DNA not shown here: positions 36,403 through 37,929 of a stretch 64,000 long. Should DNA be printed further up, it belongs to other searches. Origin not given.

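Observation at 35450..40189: Sigma-region-4/HARE-HTH fusion protein heading a cell-wall cluster (hypothetical membrane protein, mltG, murC)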

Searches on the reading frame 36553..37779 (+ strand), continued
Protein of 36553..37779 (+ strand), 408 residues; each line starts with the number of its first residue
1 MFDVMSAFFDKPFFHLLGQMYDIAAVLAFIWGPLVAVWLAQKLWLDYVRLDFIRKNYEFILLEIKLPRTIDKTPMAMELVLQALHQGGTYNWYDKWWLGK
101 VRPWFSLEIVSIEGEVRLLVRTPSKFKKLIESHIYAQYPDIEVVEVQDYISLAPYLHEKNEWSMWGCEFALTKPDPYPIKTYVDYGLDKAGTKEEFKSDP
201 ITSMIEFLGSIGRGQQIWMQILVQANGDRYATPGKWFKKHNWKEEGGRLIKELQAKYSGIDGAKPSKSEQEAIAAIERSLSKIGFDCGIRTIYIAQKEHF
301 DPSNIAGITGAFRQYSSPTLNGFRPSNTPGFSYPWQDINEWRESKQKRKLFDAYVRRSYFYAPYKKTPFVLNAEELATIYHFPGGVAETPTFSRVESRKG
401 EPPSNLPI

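Call 69: search_protein_families(library=pfam, proteins=[L087:7249-8679:+, L083:7321-9138:+, L086:7363-9312:+], max_evalue=0.01)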
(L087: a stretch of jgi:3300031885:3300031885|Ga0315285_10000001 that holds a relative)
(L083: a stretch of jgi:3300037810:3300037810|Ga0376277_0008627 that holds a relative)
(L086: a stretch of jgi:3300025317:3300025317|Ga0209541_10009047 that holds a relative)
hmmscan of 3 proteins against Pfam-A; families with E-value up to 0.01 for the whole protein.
L087:7249-8679:+ (476 aa): 7 families
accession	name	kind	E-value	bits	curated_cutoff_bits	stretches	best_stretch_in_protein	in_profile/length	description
PF10412.15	TrwB_AAD_bind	-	9.4e-14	51.5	20.5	1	24-339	11-312/387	Type IV secretion-system coupling protein DNA-binding domain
PF02534.20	T4SS-DNA_transf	-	8e-09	35.3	20.1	1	23-328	39-359/468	Type IV secretory system Conjugative DNA transfer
PF12696.13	TraG-D_C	-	4.4e-08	33.6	22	1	279-343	3-70/126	TraM recognition site of TraD and TraG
PF01935.23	DUF87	-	1e-05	26.2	23.2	1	15-241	9-203/220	Helicase HerA, central domain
PF13401.12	AAA_22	-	0.00025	21.8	27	0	27-50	4-27/130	AAA domain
PF25199.1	nSTAND_NTPase5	-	0.0055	17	34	0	23-87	36-102/145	Novel STAND NTPase 5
PF13604.12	AAA_30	-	0.0084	16.3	27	0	27-71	17-61/191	AAA domain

L083:7321-9138:+ (605 aa): 7 families
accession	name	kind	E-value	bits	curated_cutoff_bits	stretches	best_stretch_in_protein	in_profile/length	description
PF01935.23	DUF87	-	5e-12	46.8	23.2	1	34-253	24-208/220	Helicase HerA, central domain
PF23477.1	zf_Tbcl_2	-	3.4e-11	43.1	27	1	482-513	5-36/37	Probable treble clef zinc finger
PF10412.15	TrwB_AAD_bind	-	6.2e-10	38.9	20.5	1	32-346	14-310/387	Type IV secretion-system coupling protein DNA-binding domain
PF12696.13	TraG-D_C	-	2e-06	28.2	22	1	284-353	3-71/126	TraM recognition site of TraD and TraG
PF25199.1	nSTAND_NTPase5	-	0.00071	19.9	34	0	31-115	39-125/145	Novel STAND NTPase 5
PF19044.6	P-loop_TraG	-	0.0015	17.7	25.8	1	33-128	30-121/413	TraG P-loop domain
PF13401.12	AAA_22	-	0.0029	18.4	27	0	32-73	4-45/130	AAA domain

L086:7363-9312:+ (649 aa): 5 families
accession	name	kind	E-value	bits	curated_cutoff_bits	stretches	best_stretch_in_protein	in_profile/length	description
PF01935.23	DUF87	-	4.5e-07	30.6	23.2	1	30-255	23-212/220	Helicase HerA, central domain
PF10412.15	TrwB_AAD_bind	-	5e-07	29.4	20.5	1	26-322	11-288/387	Type IV secretion-system coupling protein DNA-binding domain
PF13401.12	AAA_22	-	0.002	18.9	27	0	29-70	4-45/130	AAA domain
PF12696.13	TraG-D_C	-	0.0024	18.2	22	1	282-344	3-68/126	TraM recognition site of TraD and TraG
PF25199.1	nSTAND_NTPase5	-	0.0036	17.6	34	0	26-111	37-124/145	Novel STAND NTPase 5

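Call 70: search_protein_families(library=ncbifam, proteins=[L087:7249-8679:+, L083:7321-9138:+], max_evalue=0.01)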
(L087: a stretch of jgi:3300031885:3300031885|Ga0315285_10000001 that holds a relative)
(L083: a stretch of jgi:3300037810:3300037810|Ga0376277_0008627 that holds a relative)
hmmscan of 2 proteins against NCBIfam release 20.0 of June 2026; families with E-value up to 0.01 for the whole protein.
L087:7249-8679:+ (476 aa): 10 families
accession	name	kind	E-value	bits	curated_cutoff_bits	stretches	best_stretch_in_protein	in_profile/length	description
NF045973.1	conju_CD1115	equivalog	4.1e-15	55.6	250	1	23-343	19-363/442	VirD4-like conjugal transfer protein, CD1115 family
TIGR03743.1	SXT_TraD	subfamily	2.4e-11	42.8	366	2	21-67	168-214/636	conjugative transfer system coupling protein TraD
NF053655.1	CedD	equivalog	2.8e-09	36.2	600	1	8-89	201-281/527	DNA-translocating ATPase CedD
NF041447.1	TrbC_conju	equivalog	1.3e-07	30.5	800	1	8-64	109-165/685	F-type conjugative transfer protein TrbC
TIGR02759.1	TraD_Ftype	equivalog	1.2e-05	24.3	521.35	0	255-342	386-479/566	type IV conjugative transfer system coupling protein TraD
TIGR03754.1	conj_TOL_TraD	equivalog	1.9e-05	23.4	647.55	1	20-67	172-219/643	type IV conjugative transfer system coupling protein TraD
NF045975.1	VirB4_plasma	equivalog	0.00058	17.7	590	1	3-70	488-557/894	Mbov_0397 family ICE element conjugal transfer ATPase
NF041017.1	DNA_import_CedB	equivalog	0.0038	15.9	700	0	7-50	255-297/590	DNA import protein CedB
TIGR03922.1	T7SS_EccA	equivalog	0.004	15.8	466.65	1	10-61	294-341/557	type VII secretion AAA-ATPase EccA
NF033849.1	ser_rich_anae_1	subfamily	0.0071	13.7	650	0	290-340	1047-1093/1163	serine-rich protein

L083:7321-9138:+ (605 aa): 11 families
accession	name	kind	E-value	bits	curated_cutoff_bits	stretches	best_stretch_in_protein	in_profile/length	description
NF045973.1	conju_CD1115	equivalog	3.2e-12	46.1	250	1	29-350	20-361/442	VirD4-like conjugal transfer protein, CD1115 family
TIGR03743.1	SXT_TraD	subfamily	3.3e-12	45.7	366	2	30-73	172-217/636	conjugative transfer system coupling protein TraD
TIGR04272.1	cxxc_cxxc_Mbark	domain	3e-11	42.9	36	1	482-513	5-36/37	CxxC-x17-CxxC domain-containing protein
NF053655.1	CedD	equivalog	7.4e-09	34.8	600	1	13-98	201-285/527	DNA-translocating ATPase CedD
TIGR03754.1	conj_TOL_TraD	equivalog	1e-08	34.2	647.55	1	21-73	168-220/643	type IV conjugative transfer system coupling protein TraD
NF045975.1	VirB4_plasma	equivalog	1.2e-05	23.2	590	1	6-72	486-554/894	Mbov_0397 family ICE element conjugal transfer ATPase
TIGR02759.1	TraD_Ftype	equivalog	9.2e-05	21.4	521.35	0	265-346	391-473/566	type IV conjugative transfer system coupling protein TraD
NF041447.1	TrbC_conju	equivalog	0.00015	20.4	800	0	8-70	104-166/685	F-type conjugative transfer protein TrbC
TIGR04234.1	seadorna_RNAP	equivalog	0.00038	18.1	150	1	165-251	869-960/1144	RNA-directed RNA polymerase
TIGR02237.1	recomb_radB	equivalog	0.0041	17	172.4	0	37-97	16-79/210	DNA repair and recombination protein RadB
NF010447.0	PRK13873.1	equivalog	0.0045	14.9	1020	1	31-121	439-526/815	conjugal transfer protein TrbE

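Call 75: find_related_loci(query=A3, collection=metagenome_contigs, flank=6000)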
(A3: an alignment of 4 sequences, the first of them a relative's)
Query A3 (572 aa) in metagenome_contigs; peptide patterns used: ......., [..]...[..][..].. (x = any residue, [..] = any of these).
600 stretches matched a pattern (row limit reached: there are more); 533 encode a relative of the query (tblastn E <= 1e-3); the best 80 are kept; 80 distinct loci.
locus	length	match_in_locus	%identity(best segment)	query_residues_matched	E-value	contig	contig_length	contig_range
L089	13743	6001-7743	98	1-572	0e+0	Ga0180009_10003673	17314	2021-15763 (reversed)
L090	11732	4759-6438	70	2-572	0e+0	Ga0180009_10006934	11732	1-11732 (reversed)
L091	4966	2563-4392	57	7-572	0e+0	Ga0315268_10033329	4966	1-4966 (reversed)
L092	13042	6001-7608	59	1-538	0e+0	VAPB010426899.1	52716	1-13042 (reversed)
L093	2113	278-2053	55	5-572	0e+0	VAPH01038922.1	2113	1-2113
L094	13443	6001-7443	62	1-483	0e+0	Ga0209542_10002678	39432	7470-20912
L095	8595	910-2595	57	5-556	0e+0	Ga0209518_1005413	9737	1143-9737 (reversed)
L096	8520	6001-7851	53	4-572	0e+0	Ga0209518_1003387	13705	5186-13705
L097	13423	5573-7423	53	4-572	0e+0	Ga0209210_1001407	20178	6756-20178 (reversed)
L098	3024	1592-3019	63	5-476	0e+0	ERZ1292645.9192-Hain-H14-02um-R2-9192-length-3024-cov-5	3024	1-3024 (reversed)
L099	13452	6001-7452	59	3-502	0e+0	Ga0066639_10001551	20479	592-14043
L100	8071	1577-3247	54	1-572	0e+0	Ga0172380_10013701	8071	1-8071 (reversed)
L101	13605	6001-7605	56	5-549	0e+0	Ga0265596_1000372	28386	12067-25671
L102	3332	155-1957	52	9-572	0e+0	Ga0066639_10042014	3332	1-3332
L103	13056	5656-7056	61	4-480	0e+0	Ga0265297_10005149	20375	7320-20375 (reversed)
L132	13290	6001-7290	63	1-426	0e+0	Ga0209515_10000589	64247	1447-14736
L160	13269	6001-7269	64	6-424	0e+0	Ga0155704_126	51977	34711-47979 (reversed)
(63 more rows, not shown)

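Call 79: search_protein_families(library=pfam, proteins=[L132:3909-5294:+, L132:5380-5922:+, L132:5998-7818:+, L132:7820-9325:+, L132:9315-10523:+, L160:4659-5966:+, L160:5983-7773:+, L160:8341-9186:+, L160:9183-10331:+, L160:3815-4456:+], max_evalue=0.001)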
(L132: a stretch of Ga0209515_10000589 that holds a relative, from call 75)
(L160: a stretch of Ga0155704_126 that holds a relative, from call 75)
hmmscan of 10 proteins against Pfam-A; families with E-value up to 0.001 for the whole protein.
L132:3909-5294:+ (461 aa): 1 family
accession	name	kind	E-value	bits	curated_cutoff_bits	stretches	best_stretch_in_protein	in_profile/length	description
PF13200.12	DUF4015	-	2.4e-91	306.5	27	1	101-443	1-313/313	Putative glycosyl hydrolase domain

L132:5380-5922:+ (180 aa): 0 families

L132:5998-7818:+ (606 aa): 4 families
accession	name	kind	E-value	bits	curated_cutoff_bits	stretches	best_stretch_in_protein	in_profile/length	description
PF10412.15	TrwB_AAD_bind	-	1e-07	31.7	20.5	1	27-343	11-310/387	Type IV secretion-system coupling protein DNA-binding domain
PF02534.20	T4SS-DNA_transf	-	9.6e-06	25.1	20.1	1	32-326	45-347/468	Type IV secretory system Conjugative DNA transfer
PF01935.23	DUF87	-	1.5e-05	25.6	23.2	1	20-257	11-214/220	Helicase HerA, central domain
PF12696.13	TraG-D_C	-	3.9e-05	24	22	1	284-343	2-66/126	TraM recognition site of TraD and TraG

L132:7820-9325:+ (501 aa): 3 families
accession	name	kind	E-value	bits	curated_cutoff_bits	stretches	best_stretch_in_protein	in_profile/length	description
PF00932.25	LTD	-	4.2e-18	66.1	34.3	2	23-143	6-108/109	Lamin Tail Domain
PF18911.6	PKD_4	-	3.3e-09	37.1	27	1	250-293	28-71/85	PKD domain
PF00801.26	PKD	-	6.2e-08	33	23.5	1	254-292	27-67/80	PKD domain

L132:9315-10523:+ (402 aa): 6 families
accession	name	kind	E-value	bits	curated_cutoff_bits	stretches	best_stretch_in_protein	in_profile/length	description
PF00534.26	Glycos_transf_1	-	3.2e-44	150.9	26.4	1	211-374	2-169/172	Glycosyl transferases group 1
PF13692.12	Glyco_trans_1_4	-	5e-37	127.8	27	1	226-363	3-142/142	Glycosyl transferases group 1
PF13439.12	Glyco_transf_4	-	3e-14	53.9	28.5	1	35-201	1-170/170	Glycosyltransferase Family 4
PF13524.12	Glyco_trans_1_2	-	5e-12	46.4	25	1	270-391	27-142/144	Glycosyl transferase-like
PF20706.3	GT4-conflict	-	1.3e-08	34.7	26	1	244-389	226-383/385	Family 4 Glycosyltransferase in conflict systems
PF13579.12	Glyco_trans_4_4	-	7.9e-07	30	29.7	1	36-196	1-158/158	Glycosyl transferase 4-like domain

L160:4659-5966:+ (435 aa): 2 families
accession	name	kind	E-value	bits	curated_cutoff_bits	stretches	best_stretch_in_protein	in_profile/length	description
PF13200.12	DUF4015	-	4.5e-85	286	27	1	84-421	1-313/313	Putative glycosyl hydrolase domain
PF14871.12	GHL6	-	0.00066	20.3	35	0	101-193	5-93/132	Hypothetical glycosyl hydrolase 6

L160:5983-7773:+ (596 aa): 4 families
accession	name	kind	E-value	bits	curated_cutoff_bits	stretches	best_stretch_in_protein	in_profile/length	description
PF10412.15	TrwB_AAD_bind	-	2.4e-08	33.7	20.5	1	27-343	11-310/387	Type IV secretion-system coupling protein DNA-binding domain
PF12696.13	TraG-D_C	-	2.3e-06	28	22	1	284-353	2-74/126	TraM recognition site of TraD and TraG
PF01935.23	DUF87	-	7.2e-05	23.4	23.2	1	21-244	12-203/220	Helicase HerA, central domain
PF02534.20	T4SS-DNA_transf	-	0.00018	20.9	20.1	1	32-326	45-347/468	Type IV secretory system Conjugative DNA transfer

L160:8341-9186:+ (281 aa): 5 families
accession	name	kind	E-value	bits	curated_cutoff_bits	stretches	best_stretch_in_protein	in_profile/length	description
PF01370.27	Epimerase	-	3.6e-42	144.9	20.9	1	4-212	1-224/240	NAD dependent epimerase/dehydratase family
PF16363.11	GDP_Man_Dehyd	-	3e-32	112.8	27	1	6-252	2-276/332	GDP-mannose 4,6 dehydratase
PF04321.23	RmlD_sub_bind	-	1.2e-06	28.3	27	1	3-117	2-105/287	RmlD substrate binding domain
PF02719.21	Polysacc_synt_2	-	8.3e-05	22.3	20.2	0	4-237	1-242/293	Polysaccharide biosynthesis protein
PF01073.25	3Beta_HSD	-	0.00026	20.5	22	1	5-105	1-107/280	3-beta hydroxysteroid dehydrogenase/isomerase family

L160:9183-10331:+ (382 aa): 6 families
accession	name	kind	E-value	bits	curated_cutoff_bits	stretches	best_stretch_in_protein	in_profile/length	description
PF00534.26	Glycos_transf_1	-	3e-38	131.5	26.4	1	188-358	3-171/172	Glycosyl transferases group 1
PF13692.12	Glyco_trans_1_4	-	2e-29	103.1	27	1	202-345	3-142/142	Glycosyl transferases group 1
PF13439.12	Glyco_transf_4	-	3.8e-16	60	28.5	1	15-180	1-170/170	Glycosyltransferase Family 4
PF20706.3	GT4-conflict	-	1e-14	54.8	26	1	262-370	271-382/385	Family 4 Glycosyltransferase in conflict systems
PF13524.12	Glyco_trans_1_2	-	5.2e-12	46.4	25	1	218-370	5-139/144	Glycosyl transferase-like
PF13579.12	Glyco_trans_4_4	-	2.5e-10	41.3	29.7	1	31-175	18-158/158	Glycosyl transferase 4-like domain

L160:3815-4456:+ (213 aa): 1 family
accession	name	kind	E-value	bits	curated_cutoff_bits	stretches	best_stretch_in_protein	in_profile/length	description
PF00590.25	TP_methylase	-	6.4e-29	101.8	27.8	1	4-185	1-203/212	Tetrapyrrole (Corrin/Porphyrin) Methylases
